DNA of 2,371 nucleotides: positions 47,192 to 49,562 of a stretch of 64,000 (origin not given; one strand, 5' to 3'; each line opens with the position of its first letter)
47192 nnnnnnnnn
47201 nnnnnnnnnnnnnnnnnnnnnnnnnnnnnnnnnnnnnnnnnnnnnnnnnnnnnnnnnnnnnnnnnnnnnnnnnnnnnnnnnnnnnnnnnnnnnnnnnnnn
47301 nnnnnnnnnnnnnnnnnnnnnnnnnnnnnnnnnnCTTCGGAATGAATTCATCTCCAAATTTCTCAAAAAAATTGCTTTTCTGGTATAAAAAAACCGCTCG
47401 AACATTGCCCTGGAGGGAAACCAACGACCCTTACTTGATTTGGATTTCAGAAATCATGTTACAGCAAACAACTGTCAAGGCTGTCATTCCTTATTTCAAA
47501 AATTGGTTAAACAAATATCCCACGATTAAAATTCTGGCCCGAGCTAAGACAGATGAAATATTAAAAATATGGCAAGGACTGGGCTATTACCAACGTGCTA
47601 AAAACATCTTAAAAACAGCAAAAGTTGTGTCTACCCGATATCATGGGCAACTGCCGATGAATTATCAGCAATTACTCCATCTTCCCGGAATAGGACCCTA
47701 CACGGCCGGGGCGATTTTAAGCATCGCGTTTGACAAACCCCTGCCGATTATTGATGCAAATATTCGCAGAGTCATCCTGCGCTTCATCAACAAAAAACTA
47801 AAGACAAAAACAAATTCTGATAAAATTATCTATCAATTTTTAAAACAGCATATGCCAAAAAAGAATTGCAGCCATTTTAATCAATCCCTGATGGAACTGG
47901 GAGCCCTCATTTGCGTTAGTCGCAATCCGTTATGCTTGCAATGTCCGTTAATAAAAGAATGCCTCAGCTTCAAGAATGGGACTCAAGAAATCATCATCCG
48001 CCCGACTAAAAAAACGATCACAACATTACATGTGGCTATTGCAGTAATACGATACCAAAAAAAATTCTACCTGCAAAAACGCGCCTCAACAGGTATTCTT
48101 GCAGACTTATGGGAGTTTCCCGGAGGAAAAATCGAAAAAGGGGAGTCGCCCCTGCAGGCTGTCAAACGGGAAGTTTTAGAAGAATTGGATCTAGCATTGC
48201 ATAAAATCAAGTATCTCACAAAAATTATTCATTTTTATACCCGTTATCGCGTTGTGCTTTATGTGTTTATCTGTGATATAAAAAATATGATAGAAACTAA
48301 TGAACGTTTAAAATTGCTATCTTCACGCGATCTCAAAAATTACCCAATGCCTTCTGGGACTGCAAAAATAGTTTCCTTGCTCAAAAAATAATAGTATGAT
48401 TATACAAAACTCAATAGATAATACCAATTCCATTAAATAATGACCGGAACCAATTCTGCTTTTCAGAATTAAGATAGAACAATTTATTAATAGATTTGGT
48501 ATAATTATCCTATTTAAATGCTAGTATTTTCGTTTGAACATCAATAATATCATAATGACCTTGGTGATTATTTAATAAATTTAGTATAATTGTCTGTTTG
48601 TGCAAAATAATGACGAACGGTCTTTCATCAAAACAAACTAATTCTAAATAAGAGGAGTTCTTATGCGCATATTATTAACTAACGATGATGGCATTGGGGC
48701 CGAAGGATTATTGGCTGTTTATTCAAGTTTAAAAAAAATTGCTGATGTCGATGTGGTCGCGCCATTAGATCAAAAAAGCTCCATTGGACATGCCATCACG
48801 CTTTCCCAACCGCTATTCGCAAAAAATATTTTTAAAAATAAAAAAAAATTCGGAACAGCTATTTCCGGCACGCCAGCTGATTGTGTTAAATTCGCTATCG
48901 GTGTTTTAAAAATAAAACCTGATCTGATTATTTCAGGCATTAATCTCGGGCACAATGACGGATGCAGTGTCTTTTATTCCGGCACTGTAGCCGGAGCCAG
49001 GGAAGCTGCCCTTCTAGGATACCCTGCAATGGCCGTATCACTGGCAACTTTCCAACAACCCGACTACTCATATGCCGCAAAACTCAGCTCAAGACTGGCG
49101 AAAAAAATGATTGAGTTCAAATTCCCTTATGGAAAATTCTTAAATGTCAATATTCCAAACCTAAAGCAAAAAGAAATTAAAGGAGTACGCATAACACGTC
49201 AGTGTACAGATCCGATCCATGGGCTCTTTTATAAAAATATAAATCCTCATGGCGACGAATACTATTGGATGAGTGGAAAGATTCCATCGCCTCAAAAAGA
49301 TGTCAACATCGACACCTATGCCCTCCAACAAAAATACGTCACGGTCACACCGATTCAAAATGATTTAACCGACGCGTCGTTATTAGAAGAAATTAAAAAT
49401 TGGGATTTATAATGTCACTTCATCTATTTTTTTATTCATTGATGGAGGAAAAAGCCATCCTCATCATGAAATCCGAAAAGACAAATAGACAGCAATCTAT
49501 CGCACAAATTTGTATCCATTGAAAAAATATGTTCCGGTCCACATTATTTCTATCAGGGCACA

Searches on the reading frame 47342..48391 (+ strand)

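Call 18: search_protein_families(library=pfam, proteins=[window:47342-48391:+])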
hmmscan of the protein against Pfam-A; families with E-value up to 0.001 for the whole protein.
window:47342-48391:+ (349 aa): 5 families
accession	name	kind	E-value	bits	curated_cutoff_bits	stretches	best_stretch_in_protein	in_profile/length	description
PF14815.12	NUDIX_4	-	2.3e-20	72.9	35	1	233-344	2-111/113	NUDIX domain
PF00730.31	HhH-GPD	-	2.6e-20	73.2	26.2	1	35-159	1-98/108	HhH-GPD superfamily base excision DNA repair protein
PF00293.34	NUDIX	-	7.4e-16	58.8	21.1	1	229-320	2-102/134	NUDIX domain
PF00633.29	HHH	-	2.2e-06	27.7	24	1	99-128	1-30/30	Helix-hairpin-helix motif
PF22327.2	Nudt16-like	-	0.00043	20.7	27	1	259-314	37-96/161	U8 snoRNA-decapping enzyme-like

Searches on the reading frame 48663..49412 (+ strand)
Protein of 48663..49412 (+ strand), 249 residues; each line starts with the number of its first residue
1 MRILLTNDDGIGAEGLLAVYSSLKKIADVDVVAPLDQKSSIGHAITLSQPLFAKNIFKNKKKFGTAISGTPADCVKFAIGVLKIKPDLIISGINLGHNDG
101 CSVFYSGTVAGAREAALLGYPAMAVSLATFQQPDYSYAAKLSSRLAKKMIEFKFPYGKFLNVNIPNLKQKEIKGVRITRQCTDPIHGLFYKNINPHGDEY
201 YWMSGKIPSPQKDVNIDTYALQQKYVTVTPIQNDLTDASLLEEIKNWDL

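Call 18: search_protein_families(library=pfam, proteins=[window:48663-49412:+])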
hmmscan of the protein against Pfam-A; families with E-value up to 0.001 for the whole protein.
window:48663-49412:+ (249 aa): 1 family
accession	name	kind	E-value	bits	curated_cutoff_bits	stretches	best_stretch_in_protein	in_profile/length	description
PF01975.23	SurE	-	7e-59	199.2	22.1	1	3-182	1-184/189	Survival protein SurE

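Call 23: find_encoding_contigs(protein=window:48663-49412:+, flank=3000, max_places=10)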
Protein window:48663-49412:+ (249 aa): 4 contigs read that carry it; 4 places shown.
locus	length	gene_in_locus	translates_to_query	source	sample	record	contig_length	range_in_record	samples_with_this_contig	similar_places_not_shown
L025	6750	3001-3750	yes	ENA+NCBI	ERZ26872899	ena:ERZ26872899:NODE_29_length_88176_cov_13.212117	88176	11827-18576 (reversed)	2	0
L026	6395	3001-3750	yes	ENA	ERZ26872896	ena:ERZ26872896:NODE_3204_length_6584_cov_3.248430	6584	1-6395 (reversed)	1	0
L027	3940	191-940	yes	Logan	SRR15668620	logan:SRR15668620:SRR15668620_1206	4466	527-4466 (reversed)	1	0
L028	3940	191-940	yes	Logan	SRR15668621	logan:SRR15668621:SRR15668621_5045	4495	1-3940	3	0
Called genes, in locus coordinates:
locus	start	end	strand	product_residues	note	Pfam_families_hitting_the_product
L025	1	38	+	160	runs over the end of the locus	-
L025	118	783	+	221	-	PF00702:Hydrolase, PF13419:HAD_2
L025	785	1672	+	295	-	PF20143:NAD_kinase_C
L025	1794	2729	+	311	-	PF00730:HhH-GPD, PF00633:HHH (weak), PF00293:NUDIX, PF14815:NUDIX_4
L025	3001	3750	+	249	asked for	PF01975:SurE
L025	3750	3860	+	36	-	-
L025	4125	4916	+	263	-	-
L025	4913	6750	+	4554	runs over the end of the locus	?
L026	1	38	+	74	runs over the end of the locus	?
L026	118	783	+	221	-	PF00702:Hydrolase, PF13419:HAD_2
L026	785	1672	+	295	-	PF20143:NAD_kinase_C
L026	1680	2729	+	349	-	PF00730:HhH-GPD, PF00293:NUDIX, PF14815:NUDIX_4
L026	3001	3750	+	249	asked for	PF01975:SurE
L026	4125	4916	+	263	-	-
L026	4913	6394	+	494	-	?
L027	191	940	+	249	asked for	PF01975:SurE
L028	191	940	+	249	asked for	PF01975:SurE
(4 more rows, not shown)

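Call 28: find_homologous_proteins(query=window:48663-49412:+, max_evalue=1e-40)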
Query window:48663-49412:+ (249 aa): 4774 proteins with E <= 1e-40 among 8000 candidates; the best 120 are listed.
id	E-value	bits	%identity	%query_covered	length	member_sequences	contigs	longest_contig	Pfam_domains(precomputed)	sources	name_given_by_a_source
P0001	5.3e-163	558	100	100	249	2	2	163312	PF01975.24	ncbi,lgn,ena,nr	ncbi:MAG: 5'/3'-nucleotidase SurE [Candidatus Omnitrophica bacterium]|nr:5'/3'-nucleotidase SurE [Ca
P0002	8.9e-99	348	84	70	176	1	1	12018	PF01975.24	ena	-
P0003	3.8e-97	343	61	100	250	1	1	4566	PF01975.24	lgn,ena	-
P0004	9.0e-97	341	61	100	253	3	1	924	PF01975.24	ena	-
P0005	2.8e-96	340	61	100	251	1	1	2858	PF01975.24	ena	-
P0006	3.3e-96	340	61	100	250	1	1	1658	PF01975.24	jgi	-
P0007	9.6e-96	338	60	100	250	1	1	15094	PF01975.24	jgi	-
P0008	2.1e-95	337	62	100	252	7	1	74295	PF01975.24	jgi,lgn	-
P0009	8.4e-95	335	60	100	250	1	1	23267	PF01975.24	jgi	-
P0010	8.9e-95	335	62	100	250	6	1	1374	PF01975.24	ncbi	-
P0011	1.1e-94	335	59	100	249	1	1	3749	PF01975.24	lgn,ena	-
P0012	1.6e-94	334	61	100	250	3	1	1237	PF01975.24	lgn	-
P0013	2.2e-94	334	60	100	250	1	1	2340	PF01975.24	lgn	-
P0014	2.4e-94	333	59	100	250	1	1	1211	PF01975.24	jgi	jgi:5'-nucleotidase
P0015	5.6e-94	332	63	98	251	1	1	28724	PF01975.24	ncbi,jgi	-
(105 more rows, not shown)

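Call 29: find_encoding_contigs(protein=P0002, flank=6000, max_places=5)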
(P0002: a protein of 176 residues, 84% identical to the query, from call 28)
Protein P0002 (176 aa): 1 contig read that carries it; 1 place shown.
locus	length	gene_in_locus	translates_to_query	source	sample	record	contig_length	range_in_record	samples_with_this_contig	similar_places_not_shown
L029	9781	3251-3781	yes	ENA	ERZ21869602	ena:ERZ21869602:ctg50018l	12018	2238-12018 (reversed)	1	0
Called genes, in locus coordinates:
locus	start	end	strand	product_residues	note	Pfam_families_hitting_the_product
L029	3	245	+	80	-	?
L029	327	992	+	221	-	PF00702:Hydrolase, PF13419:HAD_2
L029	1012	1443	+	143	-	PF01513:NAD_kinase (weak)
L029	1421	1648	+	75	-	-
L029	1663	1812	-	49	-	-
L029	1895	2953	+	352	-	PF00730:HhH-GPD, PF00633:HHH, PF00293:NUDIX, PF14815:NUDIX_4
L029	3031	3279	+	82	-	PF01975:SurE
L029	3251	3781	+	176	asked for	PF01975:SurE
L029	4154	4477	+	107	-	-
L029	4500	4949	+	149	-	-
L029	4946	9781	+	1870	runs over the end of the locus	PF04513:Baculo_PEP_C (faint), PF08614:ATG16 (faint), PF13851:GAS (faint), PF19220:Rod_CreS (faint), PF23649:FKBP15 (faint), PF27720:SSNA1 (faint), PF00038:Filament (weak), PF24161:CCDC39 (weak)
